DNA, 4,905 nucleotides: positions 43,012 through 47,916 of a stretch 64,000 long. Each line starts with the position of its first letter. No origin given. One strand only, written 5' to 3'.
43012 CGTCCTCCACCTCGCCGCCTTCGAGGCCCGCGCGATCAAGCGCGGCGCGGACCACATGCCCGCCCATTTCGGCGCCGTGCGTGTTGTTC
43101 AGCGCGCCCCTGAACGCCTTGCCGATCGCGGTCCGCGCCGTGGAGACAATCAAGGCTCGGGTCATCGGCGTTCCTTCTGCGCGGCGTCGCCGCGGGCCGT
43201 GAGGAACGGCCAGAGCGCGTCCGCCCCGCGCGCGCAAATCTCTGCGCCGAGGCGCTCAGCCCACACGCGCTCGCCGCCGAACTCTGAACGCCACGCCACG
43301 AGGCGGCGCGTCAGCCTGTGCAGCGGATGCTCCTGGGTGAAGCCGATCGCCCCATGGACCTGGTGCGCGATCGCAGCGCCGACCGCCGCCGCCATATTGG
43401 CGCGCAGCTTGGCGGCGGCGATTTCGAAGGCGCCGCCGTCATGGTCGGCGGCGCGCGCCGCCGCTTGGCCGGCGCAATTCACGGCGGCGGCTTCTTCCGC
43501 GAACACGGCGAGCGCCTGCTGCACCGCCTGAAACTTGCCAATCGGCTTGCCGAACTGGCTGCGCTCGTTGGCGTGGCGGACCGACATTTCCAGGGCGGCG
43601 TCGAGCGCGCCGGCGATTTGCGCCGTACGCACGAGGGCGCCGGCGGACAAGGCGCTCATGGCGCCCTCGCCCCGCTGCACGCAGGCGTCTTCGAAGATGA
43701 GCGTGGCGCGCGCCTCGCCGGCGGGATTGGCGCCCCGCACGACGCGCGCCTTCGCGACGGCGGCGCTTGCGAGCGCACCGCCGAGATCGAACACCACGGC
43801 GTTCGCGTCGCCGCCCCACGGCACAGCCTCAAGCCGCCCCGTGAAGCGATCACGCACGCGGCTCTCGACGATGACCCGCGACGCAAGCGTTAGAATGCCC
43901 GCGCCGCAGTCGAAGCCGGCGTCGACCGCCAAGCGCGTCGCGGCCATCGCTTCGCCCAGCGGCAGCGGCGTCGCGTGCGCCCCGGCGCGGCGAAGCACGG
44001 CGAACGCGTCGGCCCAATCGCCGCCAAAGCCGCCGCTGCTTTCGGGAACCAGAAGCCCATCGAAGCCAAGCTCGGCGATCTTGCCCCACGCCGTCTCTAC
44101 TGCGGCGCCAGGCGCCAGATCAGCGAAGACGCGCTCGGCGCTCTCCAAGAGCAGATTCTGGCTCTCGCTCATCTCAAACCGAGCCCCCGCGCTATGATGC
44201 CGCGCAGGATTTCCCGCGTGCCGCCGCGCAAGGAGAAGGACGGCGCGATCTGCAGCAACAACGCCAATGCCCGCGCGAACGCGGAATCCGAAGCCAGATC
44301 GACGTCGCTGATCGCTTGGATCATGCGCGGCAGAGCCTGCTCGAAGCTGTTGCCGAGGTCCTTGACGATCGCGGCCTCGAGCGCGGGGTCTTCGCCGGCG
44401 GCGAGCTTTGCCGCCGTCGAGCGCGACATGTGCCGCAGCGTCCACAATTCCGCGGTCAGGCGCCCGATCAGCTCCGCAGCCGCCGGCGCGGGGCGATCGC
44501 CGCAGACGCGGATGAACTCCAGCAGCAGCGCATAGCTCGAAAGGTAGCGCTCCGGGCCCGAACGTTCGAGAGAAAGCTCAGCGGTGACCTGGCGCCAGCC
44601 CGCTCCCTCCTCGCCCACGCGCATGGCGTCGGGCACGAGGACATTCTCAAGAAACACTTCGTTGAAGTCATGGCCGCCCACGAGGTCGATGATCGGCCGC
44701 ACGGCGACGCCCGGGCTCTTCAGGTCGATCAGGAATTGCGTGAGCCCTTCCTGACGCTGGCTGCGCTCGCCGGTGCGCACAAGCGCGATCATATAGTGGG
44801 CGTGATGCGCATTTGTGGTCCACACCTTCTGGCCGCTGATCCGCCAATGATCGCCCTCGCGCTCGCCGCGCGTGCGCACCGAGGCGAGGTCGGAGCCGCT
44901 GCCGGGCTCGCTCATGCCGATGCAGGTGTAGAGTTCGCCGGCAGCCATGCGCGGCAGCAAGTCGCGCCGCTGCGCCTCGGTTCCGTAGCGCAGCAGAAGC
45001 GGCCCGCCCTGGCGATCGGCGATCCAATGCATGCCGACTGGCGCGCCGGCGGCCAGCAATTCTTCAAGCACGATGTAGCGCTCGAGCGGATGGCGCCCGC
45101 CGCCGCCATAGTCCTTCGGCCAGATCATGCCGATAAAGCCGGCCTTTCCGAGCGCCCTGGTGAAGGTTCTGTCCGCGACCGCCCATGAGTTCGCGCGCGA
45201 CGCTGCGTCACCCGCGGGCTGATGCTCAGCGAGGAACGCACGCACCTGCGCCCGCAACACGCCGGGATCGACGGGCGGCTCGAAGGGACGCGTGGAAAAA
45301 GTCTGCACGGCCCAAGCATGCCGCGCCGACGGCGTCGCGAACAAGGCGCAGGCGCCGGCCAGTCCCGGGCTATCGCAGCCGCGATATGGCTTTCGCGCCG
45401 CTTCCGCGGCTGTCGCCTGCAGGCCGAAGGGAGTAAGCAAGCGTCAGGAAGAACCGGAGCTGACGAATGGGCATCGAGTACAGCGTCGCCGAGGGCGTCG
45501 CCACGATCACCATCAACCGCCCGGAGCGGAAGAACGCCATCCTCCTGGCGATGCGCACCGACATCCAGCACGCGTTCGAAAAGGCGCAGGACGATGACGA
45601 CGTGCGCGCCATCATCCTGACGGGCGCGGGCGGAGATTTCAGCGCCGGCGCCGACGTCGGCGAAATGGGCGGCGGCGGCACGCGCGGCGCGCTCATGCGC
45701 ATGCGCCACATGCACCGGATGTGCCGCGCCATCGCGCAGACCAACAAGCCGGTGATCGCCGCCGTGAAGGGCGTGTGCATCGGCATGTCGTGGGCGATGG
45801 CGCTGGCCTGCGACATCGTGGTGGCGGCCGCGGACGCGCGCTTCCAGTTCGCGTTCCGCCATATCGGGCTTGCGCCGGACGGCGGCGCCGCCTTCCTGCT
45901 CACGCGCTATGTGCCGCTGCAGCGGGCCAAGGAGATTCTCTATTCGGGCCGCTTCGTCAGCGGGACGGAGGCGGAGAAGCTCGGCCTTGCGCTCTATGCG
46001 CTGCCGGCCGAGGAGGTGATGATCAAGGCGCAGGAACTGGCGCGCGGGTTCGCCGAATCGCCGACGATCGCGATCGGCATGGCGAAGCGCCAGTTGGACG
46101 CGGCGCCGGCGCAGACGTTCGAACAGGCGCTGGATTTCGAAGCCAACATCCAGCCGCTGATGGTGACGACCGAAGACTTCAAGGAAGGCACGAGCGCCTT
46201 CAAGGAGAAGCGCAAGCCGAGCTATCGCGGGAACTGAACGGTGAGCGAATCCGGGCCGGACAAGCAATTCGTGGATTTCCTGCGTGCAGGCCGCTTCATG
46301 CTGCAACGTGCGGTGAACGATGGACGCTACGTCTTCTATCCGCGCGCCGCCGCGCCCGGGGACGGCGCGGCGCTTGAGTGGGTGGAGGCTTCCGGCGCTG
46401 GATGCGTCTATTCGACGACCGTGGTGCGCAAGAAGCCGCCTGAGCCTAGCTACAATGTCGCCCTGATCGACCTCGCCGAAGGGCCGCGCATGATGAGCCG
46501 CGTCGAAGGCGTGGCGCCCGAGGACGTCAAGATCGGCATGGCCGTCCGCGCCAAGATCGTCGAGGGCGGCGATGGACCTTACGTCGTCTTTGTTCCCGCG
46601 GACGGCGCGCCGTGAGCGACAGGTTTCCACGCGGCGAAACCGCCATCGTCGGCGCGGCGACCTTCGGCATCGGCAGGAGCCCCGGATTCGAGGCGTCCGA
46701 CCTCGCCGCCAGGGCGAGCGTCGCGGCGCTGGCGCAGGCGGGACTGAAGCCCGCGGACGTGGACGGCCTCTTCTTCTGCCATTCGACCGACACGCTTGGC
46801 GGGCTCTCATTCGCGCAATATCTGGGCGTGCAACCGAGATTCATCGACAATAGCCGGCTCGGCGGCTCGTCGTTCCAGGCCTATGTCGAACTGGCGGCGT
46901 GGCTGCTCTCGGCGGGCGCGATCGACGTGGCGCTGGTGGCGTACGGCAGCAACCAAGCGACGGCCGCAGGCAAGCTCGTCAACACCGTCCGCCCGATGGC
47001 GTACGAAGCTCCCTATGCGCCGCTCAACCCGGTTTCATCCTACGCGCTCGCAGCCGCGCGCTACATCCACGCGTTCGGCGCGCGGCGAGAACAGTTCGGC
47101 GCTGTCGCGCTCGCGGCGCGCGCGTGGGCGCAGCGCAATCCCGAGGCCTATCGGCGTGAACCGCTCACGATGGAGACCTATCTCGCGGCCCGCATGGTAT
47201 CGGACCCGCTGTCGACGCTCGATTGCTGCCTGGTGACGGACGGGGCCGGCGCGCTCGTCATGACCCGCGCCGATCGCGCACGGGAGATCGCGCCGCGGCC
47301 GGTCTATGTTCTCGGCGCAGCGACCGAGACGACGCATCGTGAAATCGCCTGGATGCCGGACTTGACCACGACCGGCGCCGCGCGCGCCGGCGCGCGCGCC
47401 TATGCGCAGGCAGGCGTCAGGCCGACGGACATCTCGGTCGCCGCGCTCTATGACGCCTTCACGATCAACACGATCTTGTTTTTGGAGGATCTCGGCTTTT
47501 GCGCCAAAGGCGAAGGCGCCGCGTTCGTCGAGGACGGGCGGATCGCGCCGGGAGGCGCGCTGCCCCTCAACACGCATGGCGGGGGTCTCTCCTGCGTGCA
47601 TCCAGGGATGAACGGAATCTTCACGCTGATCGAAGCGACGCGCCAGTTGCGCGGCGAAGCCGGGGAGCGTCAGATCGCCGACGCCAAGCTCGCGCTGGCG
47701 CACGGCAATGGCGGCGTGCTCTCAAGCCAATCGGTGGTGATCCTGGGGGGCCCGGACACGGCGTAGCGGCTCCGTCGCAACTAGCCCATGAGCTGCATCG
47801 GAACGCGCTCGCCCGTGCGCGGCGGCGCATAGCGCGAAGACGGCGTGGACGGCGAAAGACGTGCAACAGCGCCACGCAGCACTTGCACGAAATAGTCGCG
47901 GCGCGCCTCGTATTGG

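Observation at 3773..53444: Recurrent palindrome ATCGC-N4-GCGAT confined to promoter-containing intergenic regions (candidate local regulon operator)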

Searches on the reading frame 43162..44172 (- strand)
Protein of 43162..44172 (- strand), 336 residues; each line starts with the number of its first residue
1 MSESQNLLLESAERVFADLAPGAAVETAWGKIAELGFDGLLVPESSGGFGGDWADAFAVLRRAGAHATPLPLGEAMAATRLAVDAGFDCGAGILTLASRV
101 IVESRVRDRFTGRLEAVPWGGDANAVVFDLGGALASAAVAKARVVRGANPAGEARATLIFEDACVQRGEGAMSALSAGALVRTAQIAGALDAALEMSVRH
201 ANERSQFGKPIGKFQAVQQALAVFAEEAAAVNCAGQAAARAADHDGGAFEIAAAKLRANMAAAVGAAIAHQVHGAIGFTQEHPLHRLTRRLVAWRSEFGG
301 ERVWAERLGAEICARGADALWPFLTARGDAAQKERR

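Call 73: search_protein_families(library=ncbifam, proteins=[window:43162-44172:-], max_evalue=1e-10)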
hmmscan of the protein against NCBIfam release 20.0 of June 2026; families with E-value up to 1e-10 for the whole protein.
window:43162-44172:- (336 aa): 7 families
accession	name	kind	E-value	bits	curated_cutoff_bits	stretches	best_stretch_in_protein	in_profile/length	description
NF042972.1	AcrlCoAredClosAcrC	equivalog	8.8e-18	64.1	640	1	171-289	234-353/378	acryloyl-CoA reductase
NF050027.1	acylCoADhIpdE2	equivalog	8.6e-16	58.3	450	1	34-293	43-291/311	acyl-CoA dehydrogenase IpdE2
NF008997.0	PRK12341.1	equivalog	8e-15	54.8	537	1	170-300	230-364/382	acyl-CoA dehydrogenase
NF045552.1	GlutCoADH_Des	equivalog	1.8e-14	53.8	470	1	166-290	228-357/387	glutaryl-CoA dehydrogenase Acd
NF042439.1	SulpropCoADesulf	equivalog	2.9e-14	52.6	600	1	181-290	236-348/379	3-sulfinopropanoyl-CoA desulfinase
TIGR03203.1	pimD_small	equivalog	1.3e-13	50.8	652.7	0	183-307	244-371/378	pimeloyl-CoA dehydrogenase small subunit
NF002885.1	PRK03354.1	equivalog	5.1e-13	48.8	540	0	188-295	248-356/378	crotonobetainyl-CoA dehydrogenase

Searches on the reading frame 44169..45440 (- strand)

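Call 12: search_protein_families(library=pfam, proteins=[window:44169-45440:-])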
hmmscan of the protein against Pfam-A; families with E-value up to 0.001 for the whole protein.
window:44169-45440:- (423 aa): 3 families
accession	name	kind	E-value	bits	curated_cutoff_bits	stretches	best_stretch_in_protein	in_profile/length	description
PF02771.21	Acyl-CoA_dh_N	-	8.6e-22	78.1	22.9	1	62-169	7-113/113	Acyl-CoA dehydrogenase, N-terminal domain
PF02770.24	Acyl-CoA_dh_M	-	3.4e-20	72.5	33.3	1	173-267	1-97/97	Acyl-CoA dehydrogenase, middle domain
PF00441.29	Acyl-CoA_dh_1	-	1.2e-05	25.9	22.4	1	280-420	2-149/150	Acyl-CoA dehydrogenase, C-terminal domain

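Call 73: search_protein_families(library=ncbifam, proteins=[window:44169-45308:-], max_evalue=1e-10)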
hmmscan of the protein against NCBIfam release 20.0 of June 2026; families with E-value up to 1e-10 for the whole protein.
window:44169-45308:- (379 aa): 15 families
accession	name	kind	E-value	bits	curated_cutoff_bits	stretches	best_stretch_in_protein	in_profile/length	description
TIGR03204.1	pimC_large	equivalog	1.5e-52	178.9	623.85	1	19-254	12-249/395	pimeloyl-CoA dehydrogenase large subunit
NF045652.1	ProlPCPDhRedW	equivalog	2.8e-29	102.1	650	1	21-251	10-242/376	L-prolyl-[peptidyl-carrier protein] dehydrogenase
NF008997.0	PRK12341.1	equivalog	5.6e-28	98.1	537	1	42-249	35-242/382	acyl-CoA dehydrogenase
NF045552.1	GlutCoADH_Des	equivalog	1.2e-27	97.2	470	1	17-246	11-241/387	glutaryl-CoA dehydrogenase Acd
NF042972.1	AcrlCoAredClosAcrC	equivalog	9.7e-27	93.6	640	1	33-245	26-238/378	acryloyl-CoA reductase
NF043006.1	CyhCrbnylCoADH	equivalog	3.1e-25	89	650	1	48-249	39-241/380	cyclohexane-1-carbonyl-CoA dehydrogenase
TIGR03207.1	cyc_hxne_CoA_dh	equivalog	3.5e-25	88.5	575.35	1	40-246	28-235/372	cyclohexanecarboxyl-CoA dehydrogenase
NF053553.1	prodigi_MBC_PigA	equivalog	4.5e-23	82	500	1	34-238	27-234/381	prodigiosin MBC biosynthesis dehydrogenase PigA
NF042439.1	SulpropCoADesulf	equivalog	5.1e-23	81.4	600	1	49-233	29-216/379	3-sulfinopropanoyl-CoA desulfinase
NF002885.1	PRK03354.1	equivalog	2e-19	69.9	540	1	48-249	41-239/378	crotonobetainyl-CoA dehydrogenase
NF058590.1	AcCoDHFadEBacil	equivalog_domain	4.9e-18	65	600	1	49-237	58-245/586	acyl-CoA dehydrogenase FadE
NF007000.1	PRK09463.1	subfamily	6.5e-17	61.1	600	1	31-155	54-186/726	acyl-CoA dehydrogenase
NF049984.1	Rv1679_FadE16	equivalog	1.1e-15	57.8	600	1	34-239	14-217/371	Rv1679 family acyl-CoA dehydrogenase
NF052270.1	Staph_DH_FadE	equivalog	2.2e-12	46.5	600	1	106-242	118-252/400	acyl-CoA dehydrogenase FadE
NF009586.0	PRK13026.1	subfamily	1.5e-11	43.3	608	1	53-148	117-214/777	acyl-CoA dehydrogenase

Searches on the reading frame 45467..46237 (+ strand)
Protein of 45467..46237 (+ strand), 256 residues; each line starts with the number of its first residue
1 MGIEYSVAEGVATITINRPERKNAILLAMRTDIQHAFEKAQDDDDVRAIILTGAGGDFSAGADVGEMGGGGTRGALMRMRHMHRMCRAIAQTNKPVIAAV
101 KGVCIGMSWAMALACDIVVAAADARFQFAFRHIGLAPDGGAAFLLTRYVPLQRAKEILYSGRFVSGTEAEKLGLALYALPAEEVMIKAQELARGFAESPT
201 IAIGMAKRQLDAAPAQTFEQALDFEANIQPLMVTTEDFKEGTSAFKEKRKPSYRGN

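Call 12: search_protein_families(library=pfam, proteins=[window:45467-46237:+])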
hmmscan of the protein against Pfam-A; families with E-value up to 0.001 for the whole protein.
window:45467-46237:+ (256 aa): 2 families
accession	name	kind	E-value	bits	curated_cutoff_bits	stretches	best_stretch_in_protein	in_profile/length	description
PF00378.25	ECH_1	-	1.7e-60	204.9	27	1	8-255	3-250/251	Enoyl-CoA hydratase/isomerase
PF16113.10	ECH_2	-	4.6e-29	102.4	27.2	1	12-191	2-184/335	Enoyl-CoA hydratase/isomerase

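Call 16: find_encoding_contigs(protein=window:45467-46237:+, flank=10000, max_places=10)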
Protein window:45467-46237:+ (256 aa): 10 contigs read that carry it; 7 places shown.
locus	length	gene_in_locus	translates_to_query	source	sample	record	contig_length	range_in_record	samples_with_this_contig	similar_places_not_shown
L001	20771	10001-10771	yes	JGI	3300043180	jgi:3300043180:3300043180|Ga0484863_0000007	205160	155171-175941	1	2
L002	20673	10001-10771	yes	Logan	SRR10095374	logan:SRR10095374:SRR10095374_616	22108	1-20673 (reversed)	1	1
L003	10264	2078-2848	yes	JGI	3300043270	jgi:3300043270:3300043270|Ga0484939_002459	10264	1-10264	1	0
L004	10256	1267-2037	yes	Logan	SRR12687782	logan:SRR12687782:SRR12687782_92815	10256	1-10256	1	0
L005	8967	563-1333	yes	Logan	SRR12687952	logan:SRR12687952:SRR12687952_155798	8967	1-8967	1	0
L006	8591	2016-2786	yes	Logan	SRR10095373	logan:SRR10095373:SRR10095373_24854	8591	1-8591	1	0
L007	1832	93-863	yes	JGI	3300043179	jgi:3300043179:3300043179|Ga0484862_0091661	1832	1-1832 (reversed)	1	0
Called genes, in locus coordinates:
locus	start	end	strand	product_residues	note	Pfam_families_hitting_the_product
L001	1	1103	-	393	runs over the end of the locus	PF02771:Acyl-CoA_dh_N, PF02770:Acyl-CoA_dh_M, PF00441:Acyl-CoA_dh_1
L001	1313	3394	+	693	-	PF00378:ECH_1, PF16113:ECH_2, PF02737:3HCDH_N, PF00725:3HCDH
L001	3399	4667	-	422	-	PF02771:Acyl-CoA_dh_N, PF02770:Acyl-CoA_dh_M, PF00441:Acyl-CoA_dh_1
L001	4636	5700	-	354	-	PF02771:Acyl-CoA_dh_N, PF00441:Acyl-CoA_dh_1, PF08028:Acyl-CoA_dh_2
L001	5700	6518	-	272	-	PF00378:ECH_1, PF16113:ECH_2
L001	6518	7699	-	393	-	PF00108:Thiolase_N, PF02803:Thiolase_C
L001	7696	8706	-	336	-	PF00441:Acyl-CoA_dh_1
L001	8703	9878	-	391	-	PF02771:Acyl-CoA_dh_N, PF02770:Acyl-CoA_dh_M, PF00441:Acyl-CoA_dh_1 (faint)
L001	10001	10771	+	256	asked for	PF00378:ECH_1, PF16113:ECH_2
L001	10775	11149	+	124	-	PF01796:OB_ChsH2_C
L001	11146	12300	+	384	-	PF00108:Thiolase_N (weak), PF22691:Thiolase_C_1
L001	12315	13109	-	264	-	PF09339:HTH_IclR, PF12802:MarR_2 (faint), PF01614:IclR_C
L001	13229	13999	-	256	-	PF00392:GntR, PF07702:UTRA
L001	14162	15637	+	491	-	PF00501:AMP-binding, PF13193:AMP-binding_C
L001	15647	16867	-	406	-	PF00067:p450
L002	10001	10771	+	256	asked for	PF00378:ECH_1, PF16113:ECH_2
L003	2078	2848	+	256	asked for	PF00378:ECH_1, PF16113:ECH_2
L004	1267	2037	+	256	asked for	PF00378:ECH_1, PF16113:ECH_2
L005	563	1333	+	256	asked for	PF00378:ECH_1, PF16113:ECH_2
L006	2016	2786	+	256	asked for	PF00378:ECH_1, PF16113:ECH_2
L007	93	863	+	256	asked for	PF00378:ECH_1, PF16113:ECH_2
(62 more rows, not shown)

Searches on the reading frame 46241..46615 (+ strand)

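Call 12: search_protein_families(library=pfam, proteins=[window:46241-46615:+])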
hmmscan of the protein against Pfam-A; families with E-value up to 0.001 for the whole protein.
window:46241-46615:+ (124 aa): 1 family
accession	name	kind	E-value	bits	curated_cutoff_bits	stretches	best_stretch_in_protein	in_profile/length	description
PF01796.24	OB_ChsH2_C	-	4.7e-20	71.7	27.1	1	47-106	1-64/65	ChsH2, C-terminal OB-fold domain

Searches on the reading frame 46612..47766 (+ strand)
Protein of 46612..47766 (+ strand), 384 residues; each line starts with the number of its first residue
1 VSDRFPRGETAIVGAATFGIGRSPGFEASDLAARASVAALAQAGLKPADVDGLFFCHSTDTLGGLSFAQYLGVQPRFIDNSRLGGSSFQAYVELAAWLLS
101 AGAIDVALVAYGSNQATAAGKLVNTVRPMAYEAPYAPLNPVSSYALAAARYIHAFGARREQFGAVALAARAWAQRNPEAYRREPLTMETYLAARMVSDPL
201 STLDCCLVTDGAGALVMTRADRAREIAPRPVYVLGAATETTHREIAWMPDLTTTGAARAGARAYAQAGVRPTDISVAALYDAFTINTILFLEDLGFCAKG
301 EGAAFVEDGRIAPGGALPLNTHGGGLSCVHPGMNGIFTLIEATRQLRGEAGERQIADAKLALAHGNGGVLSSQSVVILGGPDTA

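Call 12: search_protein_families(library=pfam, proteins=[window:46612-47766:+])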
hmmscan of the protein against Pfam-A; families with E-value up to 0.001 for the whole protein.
window:46612-47766:+ (384 aa): 3 families
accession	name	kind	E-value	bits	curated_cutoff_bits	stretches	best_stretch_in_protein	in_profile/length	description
PF22691.2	Thiolase_C_1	-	9.5e-68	226.9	28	1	238-379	2-143/144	Thiolase C-terminal domain-like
PF00108.29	Thiolase_N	-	2.7e-06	27.4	26.4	1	11-220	2-259/260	Thiolase, N-terminal domain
PF02803.24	Thiolase_C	-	0.00024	21.1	27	0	242-367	10-118/123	Thiolase, C-terminal domain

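Call 73: search_protein_families(library=ncbifam, proteins=[window:46612-47766:+], max_evalue=1e-10)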
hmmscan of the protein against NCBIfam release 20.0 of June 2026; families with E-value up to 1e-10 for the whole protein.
window:46612-47766:+ (384 aa): 18 families
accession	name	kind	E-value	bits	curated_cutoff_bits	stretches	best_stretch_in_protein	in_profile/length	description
NF004811.0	PRK06158.1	subfamily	1e-181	604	421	1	2-383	2-383/384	acetyl-CoA acetyltransferase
NF006010.0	PRK08142.1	subfamily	3.9e-92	309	462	1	7-373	4-377/388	thiolase domain-containing protein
NF005892.0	PRK07855.1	subfamily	9.8e-76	255.1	469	1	8-372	6-383/390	lipid-transfer protein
NF004720.0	PRK06064.1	subfamily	4.4e-65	220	420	1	10-378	4-385/389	thiolase domain-containing protein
NF004810.0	PRK06157.1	equivalog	4.6e-51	174.2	403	1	9-375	8-392/400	acetyl-CoA acetyltransferase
NF053570.1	AcCoTHIOL_METTL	equivalog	6.1e-51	173.5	600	1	10-378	4-381/385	acetyl-CoA acetyltransferase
NF006102.0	PRK08256.1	subfamily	1.8e-44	152.4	436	1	29-369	25-381/394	lipid-transfer protein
NF006180.0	PRK08313.1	subfamily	2.7e-43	148.3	514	1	26-379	23-383/389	thiolase domain-containing protein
NF004715.0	PRK06059.1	equivalog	2.4e-42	145.3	424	1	10-377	6-396/399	lipid-transfer protein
NF009228.0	PRK12578.1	subfamily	8.6e-42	143.1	485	1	142-378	145-385/387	thiolase domain-containing protein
NF005704.0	PRK07516.1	subfamily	3.7e-40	138.1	412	1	10-378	4-385/389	thiolase domain-containing protein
NF004982.0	PRK06365.1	equivalog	3.5e-39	135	695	2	35-241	44-260/430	thiolase domain-containing protein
NF053628.1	BnzsclthlBbsBGT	equivalog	7.3e-35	120.5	750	1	142-372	141-374/389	benzoylsuccinyl-CoA thiolase subunit BbsB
NF004721.0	PRK06065.1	equivalog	9.4e-29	100.4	455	1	9-378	11-391/393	thiolase domain-containing protein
NF004722.0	PRK06066.1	equivalog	7.2e-26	91.1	516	1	11-374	7-378/385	thiolase domain-containing protein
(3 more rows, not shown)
